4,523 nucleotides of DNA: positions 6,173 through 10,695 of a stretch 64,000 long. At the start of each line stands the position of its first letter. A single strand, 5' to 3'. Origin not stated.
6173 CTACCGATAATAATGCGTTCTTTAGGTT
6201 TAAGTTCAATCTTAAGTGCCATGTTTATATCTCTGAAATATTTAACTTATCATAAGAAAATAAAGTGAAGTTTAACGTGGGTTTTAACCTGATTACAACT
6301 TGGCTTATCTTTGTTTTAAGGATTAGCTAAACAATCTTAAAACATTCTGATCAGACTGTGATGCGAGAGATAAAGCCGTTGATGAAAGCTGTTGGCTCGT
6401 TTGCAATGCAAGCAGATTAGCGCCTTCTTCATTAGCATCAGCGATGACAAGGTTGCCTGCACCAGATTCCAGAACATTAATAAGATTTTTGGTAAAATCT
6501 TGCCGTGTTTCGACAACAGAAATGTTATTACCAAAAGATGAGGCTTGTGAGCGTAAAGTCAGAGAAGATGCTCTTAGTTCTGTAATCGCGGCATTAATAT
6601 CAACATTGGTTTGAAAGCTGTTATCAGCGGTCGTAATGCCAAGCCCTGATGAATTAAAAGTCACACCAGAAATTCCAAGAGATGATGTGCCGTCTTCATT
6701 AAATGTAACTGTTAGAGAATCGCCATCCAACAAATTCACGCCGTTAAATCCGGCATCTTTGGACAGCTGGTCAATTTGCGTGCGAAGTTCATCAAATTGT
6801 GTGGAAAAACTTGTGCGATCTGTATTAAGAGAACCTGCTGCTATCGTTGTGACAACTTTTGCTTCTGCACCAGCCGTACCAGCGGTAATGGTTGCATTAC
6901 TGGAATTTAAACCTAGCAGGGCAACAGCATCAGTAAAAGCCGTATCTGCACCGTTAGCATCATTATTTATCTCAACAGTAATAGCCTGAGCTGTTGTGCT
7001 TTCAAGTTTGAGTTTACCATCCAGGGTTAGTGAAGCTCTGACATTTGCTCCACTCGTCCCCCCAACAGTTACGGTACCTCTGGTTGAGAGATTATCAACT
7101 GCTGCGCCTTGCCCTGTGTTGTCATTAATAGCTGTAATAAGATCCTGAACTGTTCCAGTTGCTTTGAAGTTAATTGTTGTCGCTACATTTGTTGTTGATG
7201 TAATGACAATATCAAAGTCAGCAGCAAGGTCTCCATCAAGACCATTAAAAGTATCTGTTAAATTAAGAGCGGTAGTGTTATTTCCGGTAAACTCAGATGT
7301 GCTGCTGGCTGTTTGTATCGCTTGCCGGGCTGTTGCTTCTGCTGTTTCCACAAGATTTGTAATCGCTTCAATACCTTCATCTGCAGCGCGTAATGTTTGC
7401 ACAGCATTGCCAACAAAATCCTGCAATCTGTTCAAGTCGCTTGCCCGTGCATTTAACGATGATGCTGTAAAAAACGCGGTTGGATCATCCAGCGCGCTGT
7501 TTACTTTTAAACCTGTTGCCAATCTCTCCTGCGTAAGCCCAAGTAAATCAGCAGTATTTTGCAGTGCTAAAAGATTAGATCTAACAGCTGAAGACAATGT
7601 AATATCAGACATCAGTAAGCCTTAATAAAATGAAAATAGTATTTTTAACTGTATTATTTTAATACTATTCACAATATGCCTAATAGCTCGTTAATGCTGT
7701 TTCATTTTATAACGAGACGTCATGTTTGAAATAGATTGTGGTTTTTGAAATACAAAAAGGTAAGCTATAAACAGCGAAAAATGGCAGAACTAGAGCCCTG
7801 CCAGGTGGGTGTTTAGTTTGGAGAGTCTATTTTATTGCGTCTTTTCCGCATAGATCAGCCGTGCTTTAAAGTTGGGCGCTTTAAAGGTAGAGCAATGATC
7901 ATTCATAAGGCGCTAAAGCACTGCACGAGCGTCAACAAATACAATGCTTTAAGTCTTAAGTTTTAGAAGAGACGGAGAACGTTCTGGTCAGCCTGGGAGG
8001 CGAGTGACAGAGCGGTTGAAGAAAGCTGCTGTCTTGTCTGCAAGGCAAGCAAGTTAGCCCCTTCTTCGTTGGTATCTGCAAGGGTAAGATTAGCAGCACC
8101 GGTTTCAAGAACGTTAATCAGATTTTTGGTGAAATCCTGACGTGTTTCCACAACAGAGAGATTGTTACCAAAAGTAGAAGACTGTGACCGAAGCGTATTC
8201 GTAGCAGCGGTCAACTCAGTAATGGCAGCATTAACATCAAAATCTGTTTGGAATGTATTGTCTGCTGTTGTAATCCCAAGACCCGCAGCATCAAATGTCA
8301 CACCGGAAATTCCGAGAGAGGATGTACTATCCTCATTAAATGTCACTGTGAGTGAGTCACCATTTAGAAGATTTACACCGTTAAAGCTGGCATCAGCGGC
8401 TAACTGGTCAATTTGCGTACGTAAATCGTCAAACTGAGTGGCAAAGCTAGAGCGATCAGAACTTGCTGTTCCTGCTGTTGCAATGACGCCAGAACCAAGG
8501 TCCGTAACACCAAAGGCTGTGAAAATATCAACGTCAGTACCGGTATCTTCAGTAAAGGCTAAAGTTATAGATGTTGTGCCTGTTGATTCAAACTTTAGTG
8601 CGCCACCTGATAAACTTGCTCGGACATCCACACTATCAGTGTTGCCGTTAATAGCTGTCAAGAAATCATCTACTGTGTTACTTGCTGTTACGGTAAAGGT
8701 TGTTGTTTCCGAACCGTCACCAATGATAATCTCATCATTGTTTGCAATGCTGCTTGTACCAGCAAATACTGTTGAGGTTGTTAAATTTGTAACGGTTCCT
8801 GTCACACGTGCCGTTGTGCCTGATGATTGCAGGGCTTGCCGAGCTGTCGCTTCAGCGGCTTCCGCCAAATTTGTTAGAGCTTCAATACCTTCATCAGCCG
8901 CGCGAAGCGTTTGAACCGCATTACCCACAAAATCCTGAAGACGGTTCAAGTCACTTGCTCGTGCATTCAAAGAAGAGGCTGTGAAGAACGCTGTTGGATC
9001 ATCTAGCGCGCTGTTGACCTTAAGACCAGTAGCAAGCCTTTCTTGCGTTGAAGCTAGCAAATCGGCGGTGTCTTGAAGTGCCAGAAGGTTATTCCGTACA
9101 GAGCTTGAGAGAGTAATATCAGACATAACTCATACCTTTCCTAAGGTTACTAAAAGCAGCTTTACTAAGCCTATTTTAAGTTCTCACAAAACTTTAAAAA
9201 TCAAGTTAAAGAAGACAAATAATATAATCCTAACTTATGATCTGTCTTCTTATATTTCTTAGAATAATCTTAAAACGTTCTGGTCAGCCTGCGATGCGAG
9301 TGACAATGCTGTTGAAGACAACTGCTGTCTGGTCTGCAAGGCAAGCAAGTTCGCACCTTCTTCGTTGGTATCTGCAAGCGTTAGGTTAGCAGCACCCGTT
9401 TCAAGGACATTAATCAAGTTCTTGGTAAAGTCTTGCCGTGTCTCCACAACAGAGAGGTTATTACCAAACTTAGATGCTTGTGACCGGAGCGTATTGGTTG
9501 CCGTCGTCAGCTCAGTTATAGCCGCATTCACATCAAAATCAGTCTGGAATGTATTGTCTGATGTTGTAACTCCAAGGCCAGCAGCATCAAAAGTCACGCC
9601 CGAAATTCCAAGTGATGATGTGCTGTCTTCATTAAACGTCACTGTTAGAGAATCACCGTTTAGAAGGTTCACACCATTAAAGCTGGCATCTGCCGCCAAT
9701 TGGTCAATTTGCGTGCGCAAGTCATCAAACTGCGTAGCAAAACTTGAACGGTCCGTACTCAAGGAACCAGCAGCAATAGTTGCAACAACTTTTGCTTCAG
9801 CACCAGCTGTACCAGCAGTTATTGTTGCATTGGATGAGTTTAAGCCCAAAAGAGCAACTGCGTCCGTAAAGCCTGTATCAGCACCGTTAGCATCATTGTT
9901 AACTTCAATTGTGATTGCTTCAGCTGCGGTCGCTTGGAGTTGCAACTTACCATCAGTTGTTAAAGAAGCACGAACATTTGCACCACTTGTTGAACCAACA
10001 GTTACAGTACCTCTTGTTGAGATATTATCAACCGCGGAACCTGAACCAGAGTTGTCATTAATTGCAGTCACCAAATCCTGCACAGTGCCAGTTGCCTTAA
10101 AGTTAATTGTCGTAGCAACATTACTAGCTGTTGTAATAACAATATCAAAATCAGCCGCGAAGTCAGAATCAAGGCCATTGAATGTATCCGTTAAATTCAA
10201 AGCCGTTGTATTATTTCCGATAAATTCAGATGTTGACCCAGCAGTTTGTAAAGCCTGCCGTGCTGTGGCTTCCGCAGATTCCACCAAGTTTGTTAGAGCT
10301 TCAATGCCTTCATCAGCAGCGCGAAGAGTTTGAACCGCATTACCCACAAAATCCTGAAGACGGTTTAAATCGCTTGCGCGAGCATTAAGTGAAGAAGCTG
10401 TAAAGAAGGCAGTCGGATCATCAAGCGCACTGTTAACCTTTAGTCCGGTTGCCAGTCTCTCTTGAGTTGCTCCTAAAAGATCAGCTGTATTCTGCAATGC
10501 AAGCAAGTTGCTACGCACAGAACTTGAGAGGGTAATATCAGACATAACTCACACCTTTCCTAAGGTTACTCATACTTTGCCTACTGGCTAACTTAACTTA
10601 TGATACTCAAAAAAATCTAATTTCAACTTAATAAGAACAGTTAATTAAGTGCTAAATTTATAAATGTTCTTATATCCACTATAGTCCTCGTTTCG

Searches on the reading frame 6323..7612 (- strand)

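Call 11: search_protein_families(library=pfam, proteins=[window:6323-7612:-], max_evalue=0.001)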
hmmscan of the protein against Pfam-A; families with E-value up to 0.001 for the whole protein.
window:6323-7612:- (429 aa): 2 families
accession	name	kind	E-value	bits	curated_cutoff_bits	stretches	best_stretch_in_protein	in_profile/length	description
PF00669.25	Flagellin_N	-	2.5e-11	44.2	26.6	2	14-122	11-119/139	Bacterial flagellin N-terminal helical region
PF00700.27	Flagellin_C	-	1.9e-07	31.8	23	1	353-428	11-86/86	Bacterial flagellin C-terminal helical region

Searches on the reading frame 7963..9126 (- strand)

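Call 11: search_protein_families(library=pfam, proteins=[window:7963-9126:-], max_evalue=0.001)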
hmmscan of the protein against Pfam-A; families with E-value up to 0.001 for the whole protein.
window:7963-9126:- (387 aa): 2 families
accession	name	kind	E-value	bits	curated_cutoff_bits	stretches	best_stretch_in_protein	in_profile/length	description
PF00669.25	Flagellin_N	-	3e-12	47.2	26.6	2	13-105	10-102/139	Bacterial flagellin N-terminal helical region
PF00700.27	Flagellin_C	-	2.2e-08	34.7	23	1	305-387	4-86/86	Bacterial flagellin C-terminal helical region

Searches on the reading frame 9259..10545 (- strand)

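Call 11: search_protein_families(library=pfam, proteins=[window:9259-10545:-], max_evalue=0.001)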
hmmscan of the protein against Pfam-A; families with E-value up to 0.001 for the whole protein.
window:9259-10545:- (428 aa): 2 families
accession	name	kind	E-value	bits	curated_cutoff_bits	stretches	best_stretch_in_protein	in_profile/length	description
PF00669.25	Flagellin_N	-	6e-12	46.2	26.6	2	14-106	11-103/139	Bacterial flagellin N-terminal helical region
PF00700.27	Flagellin_C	-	9.6e-09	35.9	23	1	345-428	3-86/86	Bacterial flagellin C-terminal helical region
